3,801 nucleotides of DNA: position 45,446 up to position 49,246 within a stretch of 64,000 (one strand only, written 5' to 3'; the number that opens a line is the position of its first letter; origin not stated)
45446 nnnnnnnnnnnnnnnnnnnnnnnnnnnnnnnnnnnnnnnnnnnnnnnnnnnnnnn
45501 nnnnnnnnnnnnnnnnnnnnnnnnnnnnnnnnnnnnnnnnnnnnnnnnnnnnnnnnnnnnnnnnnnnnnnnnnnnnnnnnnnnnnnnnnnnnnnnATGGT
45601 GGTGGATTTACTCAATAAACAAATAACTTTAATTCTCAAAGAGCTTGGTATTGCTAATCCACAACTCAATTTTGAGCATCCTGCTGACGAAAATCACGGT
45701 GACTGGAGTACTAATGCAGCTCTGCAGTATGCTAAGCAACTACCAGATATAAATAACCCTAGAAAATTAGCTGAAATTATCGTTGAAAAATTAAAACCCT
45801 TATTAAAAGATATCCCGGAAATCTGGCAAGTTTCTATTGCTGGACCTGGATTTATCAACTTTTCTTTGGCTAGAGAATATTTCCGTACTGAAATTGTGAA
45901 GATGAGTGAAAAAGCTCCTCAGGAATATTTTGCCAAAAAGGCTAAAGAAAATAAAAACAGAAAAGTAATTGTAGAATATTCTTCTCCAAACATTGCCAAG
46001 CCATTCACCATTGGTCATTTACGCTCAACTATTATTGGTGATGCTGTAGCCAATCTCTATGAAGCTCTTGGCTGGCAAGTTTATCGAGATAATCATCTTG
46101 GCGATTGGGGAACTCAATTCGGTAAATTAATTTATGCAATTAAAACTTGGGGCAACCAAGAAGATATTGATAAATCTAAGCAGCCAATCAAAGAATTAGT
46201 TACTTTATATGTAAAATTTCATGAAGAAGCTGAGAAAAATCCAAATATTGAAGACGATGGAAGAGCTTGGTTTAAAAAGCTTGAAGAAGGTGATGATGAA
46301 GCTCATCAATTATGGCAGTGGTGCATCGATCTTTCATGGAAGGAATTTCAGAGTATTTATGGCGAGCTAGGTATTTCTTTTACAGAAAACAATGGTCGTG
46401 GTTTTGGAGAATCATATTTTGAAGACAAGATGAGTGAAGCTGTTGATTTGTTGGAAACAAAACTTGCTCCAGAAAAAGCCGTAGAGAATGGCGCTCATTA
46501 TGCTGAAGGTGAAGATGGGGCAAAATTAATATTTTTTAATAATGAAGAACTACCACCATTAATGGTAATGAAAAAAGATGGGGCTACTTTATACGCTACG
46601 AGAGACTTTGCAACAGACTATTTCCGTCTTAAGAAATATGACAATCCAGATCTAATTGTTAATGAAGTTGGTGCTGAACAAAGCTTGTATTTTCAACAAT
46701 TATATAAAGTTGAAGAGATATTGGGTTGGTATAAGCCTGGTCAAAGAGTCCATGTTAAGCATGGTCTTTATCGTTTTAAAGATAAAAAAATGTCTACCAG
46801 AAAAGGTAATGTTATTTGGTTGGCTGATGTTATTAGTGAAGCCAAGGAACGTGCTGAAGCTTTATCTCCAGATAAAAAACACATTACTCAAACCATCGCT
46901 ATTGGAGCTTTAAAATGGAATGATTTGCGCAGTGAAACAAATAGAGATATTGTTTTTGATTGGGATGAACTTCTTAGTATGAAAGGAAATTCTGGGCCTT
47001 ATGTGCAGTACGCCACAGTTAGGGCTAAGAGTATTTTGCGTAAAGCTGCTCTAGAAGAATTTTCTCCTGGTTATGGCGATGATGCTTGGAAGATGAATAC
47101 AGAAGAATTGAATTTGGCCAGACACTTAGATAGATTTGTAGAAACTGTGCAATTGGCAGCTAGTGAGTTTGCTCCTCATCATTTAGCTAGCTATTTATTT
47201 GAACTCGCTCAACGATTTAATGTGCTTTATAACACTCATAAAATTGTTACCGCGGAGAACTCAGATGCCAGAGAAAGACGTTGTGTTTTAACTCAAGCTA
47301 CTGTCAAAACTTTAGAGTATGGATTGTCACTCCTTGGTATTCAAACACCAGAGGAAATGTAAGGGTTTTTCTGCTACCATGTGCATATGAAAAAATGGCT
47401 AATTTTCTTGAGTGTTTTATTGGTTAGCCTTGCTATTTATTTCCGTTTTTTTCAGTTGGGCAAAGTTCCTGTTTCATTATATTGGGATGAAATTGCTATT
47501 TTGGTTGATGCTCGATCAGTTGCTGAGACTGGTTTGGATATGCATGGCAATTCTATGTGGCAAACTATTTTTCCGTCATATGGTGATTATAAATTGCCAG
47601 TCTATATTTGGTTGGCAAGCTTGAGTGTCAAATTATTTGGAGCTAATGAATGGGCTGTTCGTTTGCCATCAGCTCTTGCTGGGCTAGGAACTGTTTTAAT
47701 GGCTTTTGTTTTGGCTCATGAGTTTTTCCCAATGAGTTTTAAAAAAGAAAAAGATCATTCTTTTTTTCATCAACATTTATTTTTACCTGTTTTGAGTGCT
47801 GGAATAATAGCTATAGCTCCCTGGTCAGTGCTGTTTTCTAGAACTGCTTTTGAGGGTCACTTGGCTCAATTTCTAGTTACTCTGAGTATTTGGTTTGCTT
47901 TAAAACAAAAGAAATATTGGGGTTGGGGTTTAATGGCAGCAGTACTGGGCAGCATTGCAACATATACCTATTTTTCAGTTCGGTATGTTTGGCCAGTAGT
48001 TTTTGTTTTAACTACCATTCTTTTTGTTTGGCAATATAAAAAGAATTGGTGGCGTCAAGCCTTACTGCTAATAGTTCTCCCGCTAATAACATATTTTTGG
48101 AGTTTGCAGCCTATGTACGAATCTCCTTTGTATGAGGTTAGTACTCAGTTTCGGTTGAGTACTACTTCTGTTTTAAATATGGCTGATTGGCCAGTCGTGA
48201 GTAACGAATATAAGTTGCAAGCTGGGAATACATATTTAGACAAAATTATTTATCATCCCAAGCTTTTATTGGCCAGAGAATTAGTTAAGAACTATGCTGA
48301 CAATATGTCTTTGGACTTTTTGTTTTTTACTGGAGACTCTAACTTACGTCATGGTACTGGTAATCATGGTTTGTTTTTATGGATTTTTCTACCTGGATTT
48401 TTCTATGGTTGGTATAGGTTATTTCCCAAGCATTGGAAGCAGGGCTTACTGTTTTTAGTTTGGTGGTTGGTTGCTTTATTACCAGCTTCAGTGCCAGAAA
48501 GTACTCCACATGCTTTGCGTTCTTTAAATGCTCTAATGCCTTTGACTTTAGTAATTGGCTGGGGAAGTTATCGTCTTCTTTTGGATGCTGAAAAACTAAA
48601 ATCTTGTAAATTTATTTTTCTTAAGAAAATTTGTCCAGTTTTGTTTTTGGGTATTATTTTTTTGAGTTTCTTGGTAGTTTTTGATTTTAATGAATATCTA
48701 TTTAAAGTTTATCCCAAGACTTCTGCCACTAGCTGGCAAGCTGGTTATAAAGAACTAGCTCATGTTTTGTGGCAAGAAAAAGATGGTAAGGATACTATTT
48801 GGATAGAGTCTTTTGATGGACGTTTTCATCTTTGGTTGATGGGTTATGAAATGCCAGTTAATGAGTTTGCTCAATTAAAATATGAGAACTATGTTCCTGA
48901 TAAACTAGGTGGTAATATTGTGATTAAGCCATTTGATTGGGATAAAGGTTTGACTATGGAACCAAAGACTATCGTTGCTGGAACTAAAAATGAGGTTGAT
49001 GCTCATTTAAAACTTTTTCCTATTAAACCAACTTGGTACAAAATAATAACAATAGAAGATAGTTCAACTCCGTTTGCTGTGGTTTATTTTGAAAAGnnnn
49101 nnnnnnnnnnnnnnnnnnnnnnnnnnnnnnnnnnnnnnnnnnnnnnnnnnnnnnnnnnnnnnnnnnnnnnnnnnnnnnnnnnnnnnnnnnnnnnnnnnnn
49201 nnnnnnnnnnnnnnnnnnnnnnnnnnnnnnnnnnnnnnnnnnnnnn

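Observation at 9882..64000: About 54 kb glycosylation supercluster built on lipid-linked monosaccharide donors and massively expanded GT-C transferases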

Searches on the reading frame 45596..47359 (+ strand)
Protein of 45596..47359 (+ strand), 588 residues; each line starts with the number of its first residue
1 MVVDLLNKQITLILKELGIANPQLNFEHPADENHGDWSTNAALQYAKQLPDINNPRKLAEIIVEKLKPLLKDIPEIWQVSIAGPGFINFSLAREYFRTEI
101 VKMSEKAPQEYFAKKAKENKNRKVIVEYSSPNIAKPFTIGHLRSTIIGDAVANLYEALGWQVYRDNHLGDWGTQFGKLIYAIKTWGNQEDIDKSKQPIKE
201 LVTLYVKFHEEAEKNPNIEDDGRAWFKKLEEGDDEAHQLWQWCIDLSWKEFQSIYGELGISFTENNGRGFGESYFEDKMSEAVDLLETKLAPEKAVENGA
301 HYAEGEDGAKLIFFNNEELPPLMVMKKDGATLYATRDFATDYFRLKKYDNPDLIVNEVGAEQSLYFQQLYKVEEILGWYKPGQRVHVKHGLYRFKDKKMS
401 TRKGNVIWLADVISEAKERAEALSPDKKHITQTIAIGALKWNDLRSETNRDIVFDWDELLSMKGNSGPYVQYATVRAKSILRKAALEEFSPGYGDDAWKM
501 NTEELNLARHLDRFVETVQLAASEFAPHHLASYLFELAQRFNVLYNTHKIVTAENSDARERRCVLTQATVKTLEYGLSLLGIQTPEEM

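Call 5: search_protein_families(library=pfam, proteins=[window:45596-47359:+], max_evalue=0.01)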
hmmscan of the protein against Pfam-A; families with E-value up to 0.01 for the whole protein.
window:45596-47359:+ (588 aa): 3 families
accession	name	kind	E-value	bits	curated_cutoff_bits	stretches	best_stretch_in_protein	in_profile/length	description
PF00750.26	tRNA-synt_1d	-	2.7e-76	257.2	23.3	1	116-456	14-349/349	tRNA synthetases class I (R), catalytic domain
PF05746.21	DALR_1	-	1.1e-28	100.1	22.3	1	470-588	1-117/117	DALR anticodon binding domain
PF03485.21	Arg_tRNA_synt_N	-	1.3e-15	58.2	21.5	1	6-91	3-85/85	Arginyl tRNA synthetase N terminal domain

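Call 13: find_encoding_contigs(protein=window:45596-47359:+, flank=10000, max_places=6)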
Protein window:45596-47359:+ (588 aa): 19 contigs read that carry it; 6 places shown.
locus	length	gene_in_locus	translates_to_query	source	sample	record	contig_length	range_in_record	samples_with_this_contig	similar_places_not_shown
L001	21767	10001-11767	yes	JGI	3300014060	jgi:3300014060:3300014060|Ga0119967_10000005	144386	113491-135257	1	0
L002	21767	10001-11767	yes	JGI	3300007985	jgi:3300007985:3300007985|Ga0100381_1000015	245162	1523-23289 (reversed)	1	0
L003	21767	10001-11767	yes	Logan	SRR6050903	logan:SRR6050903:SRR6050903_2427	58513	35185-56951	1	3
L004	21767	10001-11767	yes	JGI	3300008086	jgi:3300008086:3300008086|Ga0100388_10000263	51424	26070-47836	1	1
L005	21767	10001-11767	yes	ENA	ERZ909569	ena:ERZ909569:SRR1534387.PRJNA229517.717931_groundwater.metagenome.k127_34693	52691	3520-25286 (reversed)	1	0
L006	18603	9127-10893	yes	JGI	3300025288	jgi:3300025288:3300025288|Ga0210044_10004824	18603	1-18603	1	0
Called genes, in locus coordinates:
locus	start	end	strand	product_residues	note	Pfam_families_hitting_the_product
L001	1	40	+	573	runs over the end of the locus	-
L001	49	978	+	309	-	PF00535:Glycos_transf_2, PF13641:Glyco_tranf_2_3, PF13632:Glyco_trans_2_3 (weak)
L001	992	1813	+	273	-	PF00535:Glycos_transf_2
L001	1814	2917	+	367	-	PF00534:Glycos_transf_1, PF13692:Glyco_trans_1_4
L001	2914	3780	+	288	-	PF00535:Glycos_transf_2, PF13641:Glyco_tranf_2_3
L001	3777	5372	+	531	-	PF13231:PMT_2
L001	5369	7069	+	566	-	-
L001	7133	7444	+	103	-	-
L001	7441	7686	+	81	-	-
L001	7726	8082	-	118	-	-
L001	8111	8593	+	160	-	-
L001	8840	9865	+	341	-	-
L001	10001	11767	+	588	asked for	PF03485:Arg_tRNA_synt_N, PF00750:tRNA-synt_1d, PF05746:DALR_1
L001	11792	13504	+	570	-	PF13231:PMT_2 (weak)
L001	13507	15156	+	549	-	PF13231:PMT_2 (weak)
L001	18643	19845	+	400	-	PF04188:Mannosyl_trans2 (weak)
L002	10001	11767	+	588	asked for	PF03485:Arg_tRNA_synt_N, PF00750:tRNA-synt_1d, PF05746:DALR_1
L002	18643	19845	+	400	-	PF04188:Mannosyl_trans2 (weak)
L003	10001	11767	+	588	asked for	PF03485:Arg_tRNA_synt_N, PF00750:tRNA-synt_1d, PF05746:DALR_1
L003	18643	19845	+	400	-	PF04188:Mannosyl_trans2 (weak)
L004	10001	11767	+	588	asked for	PF03485:Arg_tRNA_synt_N, PF00750:tRNA-synt_1d, PF05746:DALR_1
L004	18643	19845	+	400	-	PF04188:Mannosyl_trans2 (weak)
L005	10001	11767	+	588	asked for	PF03485:Arg_tRNA_synt_N, PF00750:tRNA-synt_1d, PF05746:DALR_1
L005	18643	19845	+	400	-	PF04188:Mannosyl_trans2 (weak)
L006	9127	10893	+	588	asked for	PF03485:Arg_tRNA_synt_N, PF00750:tRNA-synt_1d, PF05746:DALR_1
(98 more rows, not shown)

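Call 14: find_related_loci(query=window:45596-47359:+, collection=genome_contigs, flank=10000)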
Query window:45596-47359:+ (588 aa) in genome_contigs; peptide patterns used: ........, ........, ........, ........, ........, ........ (x = any residue, [..] = any of these).
101 stretches matched a pattern; 80 encode a relative of the query (tblastn E <= 1e-3); 80 distinct loci.
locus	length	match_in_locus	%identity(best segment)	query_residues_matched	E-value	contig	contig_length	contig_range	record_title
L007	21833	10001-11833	72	1-588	0e+0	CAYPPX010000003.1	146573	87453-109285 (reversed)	MAG TPA_asm: uncultured Pseudomonadales bacterium isolate SRP093185_co1_36 genome assembly, contig: NODE_15_length_14657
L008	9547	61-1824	73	1-588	0e+0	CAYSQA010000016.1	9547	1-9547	MAG TPA_asm: uncultured Pseudomonadales bacterium isolate SRP170004_co1_586 genome assembly, contig: NODE_11611_length_9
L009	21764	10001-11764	74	1-588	0e+0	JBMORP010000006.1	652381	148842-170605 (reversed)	MAG: Patescibacteria group bacterium isolate Betzabe_MAG183 MAG183_6, whole genome shotgun sequence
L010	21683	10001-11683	55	14-588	0e+0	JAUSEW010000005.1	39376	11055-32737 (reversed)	MAG: Candidatus Levyibacteriota bacterium isolate E14_maxbin.252 E14_k141_25618, whole genome shotgun sequence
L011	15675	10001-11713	54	13-588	0e+0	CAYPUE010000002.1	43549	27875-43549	MAG TPA_asm: uncultured Gammaproteobacteria bacterium isolate SRP269290_co2_354 genome assembly, contig: NODE_704_length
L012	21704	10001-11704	53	1-588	0e+0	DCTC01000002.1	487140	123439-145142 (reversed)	MAG TPA_asm: Candidatus Roizmanbacteria bacterium UBA1450 UBA1450_contig_899, whole genome shotgun sequence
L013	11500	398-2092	53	14-588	0e+0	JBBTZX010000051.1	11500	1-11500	MAG: Patescibacteria group bacterium isolate H14-bin027_1 H14_bin027_1_000000000051, whole genome shotgun sequence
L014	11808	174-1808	55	24-588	0e+0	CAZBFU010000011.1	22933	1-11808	MAG TPA_asm: uncultured Pseudomonadales bacterium isolate SRP342105_co1_165 genome assembly, contig: NODE_2964_length_22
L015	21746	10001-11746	52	14-588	0e+0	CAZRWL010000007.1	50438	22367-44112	MAG TPA_asm: uncultured Gammaproteobacteria bacterium isolate SRP269290_co1_1073 genome assembly, contig: NODE_666_lengt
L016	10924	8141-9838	50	1-588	0e+0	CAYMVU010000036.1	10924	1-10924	MAG TPA_asm: uncultured Gammaproteobacteria bacterium isolate SRP093185_co1_18 genome assembly, contig: NODE_4358_length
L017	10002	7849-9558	51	1-588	0e+0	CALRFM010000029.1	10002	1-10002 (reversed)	MAG: Patescibacteria group bacterium isolate TH-Jun18-152 genome assembly, contig: TH-Jun18-C15246, whole genome shotgun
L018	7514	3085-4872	51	14-588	0e+0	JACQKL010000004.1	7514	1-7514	MAG: Candidatus Levyibacteriota bacterium isolate NC_groundwater_1176_Ag_S-0.1um_36_263 S_p1_S3_coassembly_k141_281360,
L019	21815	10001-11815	50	2-588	0e+0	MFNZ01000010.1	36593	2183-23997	MAG: Candidatus Levybacteria bacterium RIFCSPHIGHO2_02_FULL_37_13 rifcsphigho2_02_scaffold_1311, whole genome shotgun se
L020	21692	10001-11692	51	1-588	0e+0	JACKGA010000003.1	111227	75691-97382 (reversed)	MAG: Candidatus Nomurabacteria bacterium isolate HK-STAS-PATE-19 HK-STAS-PATE-19_3, whole genome shotgun sequence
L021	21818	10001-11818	48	1-588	0e+0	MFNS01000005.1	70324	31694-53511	MAG: Candidatus Levybacteria bacterium RIFCSPHIGHO2_01_FULL_40_16 rifcsphigho2_01_scaffold_490, whole genome shotgun seq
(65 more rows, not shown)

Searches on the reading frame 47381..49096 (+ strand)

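Call 6: search_protein_families(library=pfam, proteins=[window:47381-49096:+], max_evalue=0.01)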
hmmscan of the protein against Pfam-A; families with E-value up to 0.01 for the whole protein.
window:47381-49096:+ (572 aa): 1 family
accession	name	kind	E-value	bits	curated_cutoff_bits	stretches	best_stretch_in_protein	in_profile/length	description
PF13231.12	PMT_2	-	5.6e-07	30.4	26.1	1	73-116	4-47/160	Dolichyl-phosphate-mannose-protein mannosyltransferase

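Call 17: search_protein_families(library=ncbifam, proteins=[window:47381-49096:+], max_evalue=0.01)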
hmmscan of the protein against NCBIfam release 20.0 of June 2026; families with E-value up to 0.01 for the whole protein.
window:47381-49096:+ (572 aa): 0 families
